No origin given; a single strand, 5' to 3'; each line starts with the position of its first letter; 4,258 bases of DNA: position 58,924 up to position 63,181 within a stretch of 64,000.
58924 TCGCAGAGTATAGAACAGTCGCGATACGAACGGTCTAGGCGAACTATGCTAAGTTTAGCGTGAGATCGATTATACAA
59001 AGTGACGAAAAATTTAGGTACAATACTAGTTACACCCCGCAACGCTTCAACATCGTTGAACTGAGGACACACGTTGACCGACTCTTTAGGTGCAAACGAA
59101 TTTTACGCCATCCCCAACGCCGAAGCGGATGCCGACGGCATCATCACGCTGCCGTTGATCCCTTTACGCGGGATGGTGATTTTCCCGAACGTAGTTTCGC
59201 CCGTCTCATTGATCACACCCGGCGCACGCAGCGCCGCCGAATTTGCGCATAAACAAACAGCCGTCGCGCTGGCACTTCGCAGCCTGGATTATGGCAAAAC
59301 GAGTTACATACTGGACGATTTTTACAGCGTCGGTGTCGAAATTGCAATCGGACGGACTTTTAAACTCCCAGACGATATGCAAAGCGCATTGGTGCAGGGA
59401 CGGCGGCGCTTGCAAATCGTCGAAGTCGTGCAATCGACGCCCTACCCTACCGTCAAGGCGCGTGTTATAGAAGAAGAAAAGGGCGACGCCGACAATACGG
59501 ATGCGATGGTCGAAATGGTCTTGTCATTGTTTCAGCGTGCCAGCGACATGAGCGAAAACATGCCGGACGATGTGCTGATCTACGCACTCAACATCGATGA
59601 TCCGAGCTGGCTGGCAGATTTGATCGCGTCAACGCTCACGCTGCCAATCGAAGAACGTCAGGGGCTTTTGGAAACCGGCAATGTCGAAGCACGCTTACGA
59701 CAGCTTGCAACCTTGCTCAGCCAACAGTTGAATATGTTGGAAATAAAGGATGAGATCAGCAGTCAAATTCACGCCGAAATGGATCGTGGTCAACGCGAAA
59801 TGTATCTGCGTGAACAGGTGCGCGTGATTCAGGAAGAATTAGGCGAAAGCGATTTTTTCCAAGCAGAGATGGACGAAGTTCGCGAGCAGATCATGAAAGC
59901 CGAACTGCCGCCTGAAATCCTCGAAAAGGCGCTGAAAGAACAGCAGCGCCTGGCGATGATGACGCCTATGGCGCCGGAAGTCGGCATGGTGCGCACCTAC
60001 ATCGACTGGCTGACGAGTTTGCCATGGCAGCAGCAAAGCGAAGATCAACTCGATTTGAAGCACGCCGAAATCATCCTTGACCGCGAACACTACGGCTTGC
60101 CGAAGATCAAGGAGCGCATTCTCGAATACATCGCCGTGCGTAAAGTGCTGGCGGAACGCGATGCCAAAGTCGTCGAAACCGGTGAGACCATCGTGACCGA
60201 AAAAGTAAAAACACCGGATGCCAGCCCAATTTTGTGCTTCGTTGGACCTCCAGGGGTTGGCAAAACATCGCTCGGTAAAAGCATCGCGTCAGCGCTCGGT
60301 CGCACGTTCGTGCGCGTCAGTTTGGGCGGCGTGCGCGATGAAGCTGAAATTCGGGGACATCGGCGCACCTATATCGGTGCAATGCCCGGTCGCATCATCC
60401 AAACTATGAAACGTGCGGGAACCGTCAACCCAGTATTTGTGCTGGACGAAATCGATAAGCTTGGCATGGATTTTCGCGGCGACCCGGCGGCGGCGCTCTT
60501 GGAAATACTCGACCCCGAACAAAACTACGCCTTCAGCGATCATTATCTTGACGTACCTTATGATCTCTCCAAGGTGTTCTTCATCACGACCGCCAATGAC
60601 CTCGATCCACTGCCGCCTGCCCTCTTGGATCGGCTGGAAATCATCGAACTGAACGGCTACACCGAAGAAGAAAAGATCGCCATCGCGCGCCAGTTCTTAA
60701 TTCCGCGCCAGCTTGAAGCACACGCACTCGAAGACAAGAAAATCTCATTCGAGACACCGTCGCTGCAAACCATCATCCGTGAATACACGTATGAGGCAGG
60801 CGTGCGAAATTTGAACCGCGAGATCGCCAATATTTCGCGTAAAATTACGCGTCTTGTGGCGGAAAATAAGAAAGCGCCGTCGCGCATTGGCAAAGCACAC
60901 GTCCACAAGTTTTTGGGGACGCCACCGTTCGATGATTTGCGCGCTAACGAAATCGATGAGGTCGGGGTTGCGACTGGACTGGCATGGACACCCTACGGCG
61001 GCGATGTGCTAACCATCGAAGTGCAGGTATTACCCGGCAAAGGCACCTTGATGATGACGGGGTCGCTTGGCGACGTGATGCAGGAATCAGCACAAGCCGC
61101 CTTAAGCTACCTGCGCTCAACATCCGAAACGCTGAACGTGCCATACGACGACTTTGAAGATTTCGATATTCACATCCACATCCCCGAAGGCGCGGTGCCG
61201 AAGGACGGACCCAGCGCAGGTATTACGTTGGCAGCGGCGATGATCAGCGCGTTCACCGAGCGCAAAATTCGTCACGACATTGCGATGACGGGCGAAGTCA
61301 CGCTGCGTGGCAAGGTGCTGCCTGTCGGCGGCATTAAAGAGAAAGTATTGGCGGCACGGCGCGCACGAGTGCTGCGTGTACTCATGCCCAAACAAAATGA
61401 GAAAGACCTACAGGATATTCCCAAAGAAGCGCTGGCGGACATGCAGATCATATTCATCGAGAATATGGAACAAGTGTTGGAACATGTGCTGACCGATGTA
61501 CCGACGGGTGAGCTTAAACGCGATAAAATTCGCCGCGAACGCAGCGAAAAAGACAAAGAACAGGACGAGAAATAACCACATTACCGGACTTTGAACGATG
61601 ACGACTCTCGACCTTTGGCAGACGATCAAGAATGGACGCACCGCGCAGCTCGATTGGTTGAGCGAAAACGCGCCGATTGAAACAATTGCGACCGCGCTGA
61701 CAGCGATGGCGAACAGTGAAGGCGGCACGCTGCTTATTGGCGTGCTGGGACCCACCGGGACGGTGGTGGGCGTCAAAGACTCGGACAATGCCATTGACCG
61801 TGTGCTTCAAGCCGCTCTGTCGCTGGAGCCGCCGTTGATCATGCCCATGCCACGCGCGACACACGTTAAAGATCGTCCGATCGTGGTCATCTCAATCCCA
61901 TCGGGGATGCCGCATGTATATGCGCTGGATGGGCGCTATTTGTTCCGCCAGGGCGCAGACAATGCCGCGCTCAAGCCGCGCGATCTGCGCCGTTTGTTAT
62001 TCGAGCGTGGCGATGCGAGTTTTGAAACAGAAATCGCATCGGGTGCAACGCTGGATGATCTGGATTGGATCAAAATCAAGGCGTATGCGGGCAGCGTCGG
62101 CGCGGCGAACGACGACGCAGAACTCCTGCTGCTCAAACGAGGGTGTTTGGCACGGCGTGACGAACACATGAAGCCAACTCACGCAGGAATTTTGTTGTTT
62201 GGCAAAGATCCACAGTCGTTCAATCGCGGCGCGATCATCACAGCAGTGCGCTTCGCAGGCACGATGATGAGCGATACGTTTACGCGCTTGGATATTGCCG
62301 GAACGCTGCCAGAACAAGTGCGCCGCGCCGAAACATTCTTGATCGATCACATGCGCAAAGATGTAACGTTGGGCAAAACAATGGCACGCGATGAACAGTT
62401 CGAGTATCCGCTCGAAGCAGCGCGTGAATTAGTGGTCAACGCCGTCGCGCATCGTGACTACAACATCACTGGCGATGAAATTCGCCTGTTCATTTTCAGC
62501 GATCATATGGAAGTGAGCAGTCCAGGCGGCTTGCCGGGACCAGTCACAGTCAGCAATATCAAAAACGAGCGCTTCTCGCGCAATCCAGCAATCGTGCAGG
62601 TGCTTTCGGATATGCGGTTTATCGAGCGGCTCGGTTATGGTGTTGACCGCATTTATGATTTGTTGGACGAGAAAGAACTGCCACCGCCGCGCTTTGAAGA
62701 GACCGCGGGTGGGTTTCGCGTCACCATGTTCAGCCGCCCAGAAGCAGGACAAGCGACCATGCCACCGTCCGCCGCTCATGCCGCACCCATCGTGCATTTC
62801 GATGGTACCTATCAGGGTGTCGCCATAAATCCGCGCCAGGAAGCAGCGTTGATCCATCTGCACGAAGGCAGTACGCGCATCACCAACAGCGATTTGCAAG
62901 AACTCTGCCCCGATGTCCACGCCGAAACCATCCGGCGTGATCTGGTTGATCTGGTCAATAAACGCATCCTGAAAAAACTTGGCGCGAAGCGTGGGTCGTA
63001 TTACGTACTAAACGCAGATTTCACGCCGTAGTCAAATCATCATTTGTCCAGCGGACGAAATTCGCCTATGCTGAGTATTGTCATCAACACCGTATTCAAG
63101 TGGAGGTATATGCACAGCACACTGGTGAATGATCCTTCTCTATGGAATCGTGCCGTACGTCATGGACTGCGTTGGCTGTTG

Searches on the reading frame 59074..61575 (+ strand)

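Call 39: search_protein_families(library=pfam, proteins=[window:59074-61575:+], max_evalue=0.01)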
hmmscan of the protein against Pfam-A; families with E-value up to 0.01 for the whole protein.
window:59074-61575:+ (833 aa): 8 families
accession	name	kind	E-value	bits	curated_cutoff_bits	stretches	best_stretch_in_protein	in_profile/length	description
PF05362.19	Lon_C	-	1.6e-87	292.8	21.1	1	605-807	2-204/205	Lon protease (S16) C-terminal proteolytic domain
PF02190.22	LON_substr_bdg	-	6.5e-34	118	28.7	1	25-216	1-199/200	ATP-dependent protease La (LON) substrate-binding domain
PF00004.35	AAA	-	3.2e-26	92.8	21.2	1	387-525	1-127/131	ATPase family associated with various cellular activities (AAA)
PF22667.2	Lon_lid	-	7.2e-18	64.4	27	1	548-600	1-53/57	Lon protease AAA+ ATPase lid domain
PF07728.20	AAA_5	-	4.6e-09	36.8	22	1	387-521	2-139/139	AAA domain (dynein-related subfamily)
PF13541.12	ChlI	-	9.9e-08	32.4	27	1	648-775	1-121/121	Subunit ChlI of Mg-chelatase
PF13401.12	AAA_22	-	3.1e-05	24.7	27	1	386-468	7-97/130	AAA domain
PF05496.18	RuvB_N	-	0.0029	17.8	27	0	387-415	36-64/159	Holliday junction DNA helicase RuvB P-loop domain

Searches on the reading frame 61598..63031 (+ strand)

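Call 39: search_protein_families(library=pfam, proteins=[window:61598-63031:+], max_evalue=0.01)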
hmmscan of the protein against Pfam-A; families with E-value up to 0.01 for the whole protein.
window:61598-63031:+ (477 aa): 3 families
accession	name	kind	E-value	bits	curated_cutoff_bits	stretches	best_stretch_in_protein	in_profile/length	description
PF13749.12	HATPase_c_4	-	7.1e-23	80.9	26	1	292-377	1-89/89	Putative ATP-dependent DNA helicase recG C-terminal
PF04326.19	SLFN_AlbA_2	-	4.4e-12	47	25.3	1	26-124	19-116/118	Schlafen, AlbA_2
PF08220.18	HTH_DeoR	-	0.0057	16.8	21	0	431-460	18-46/57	DeoR-like helix-turn-helix domain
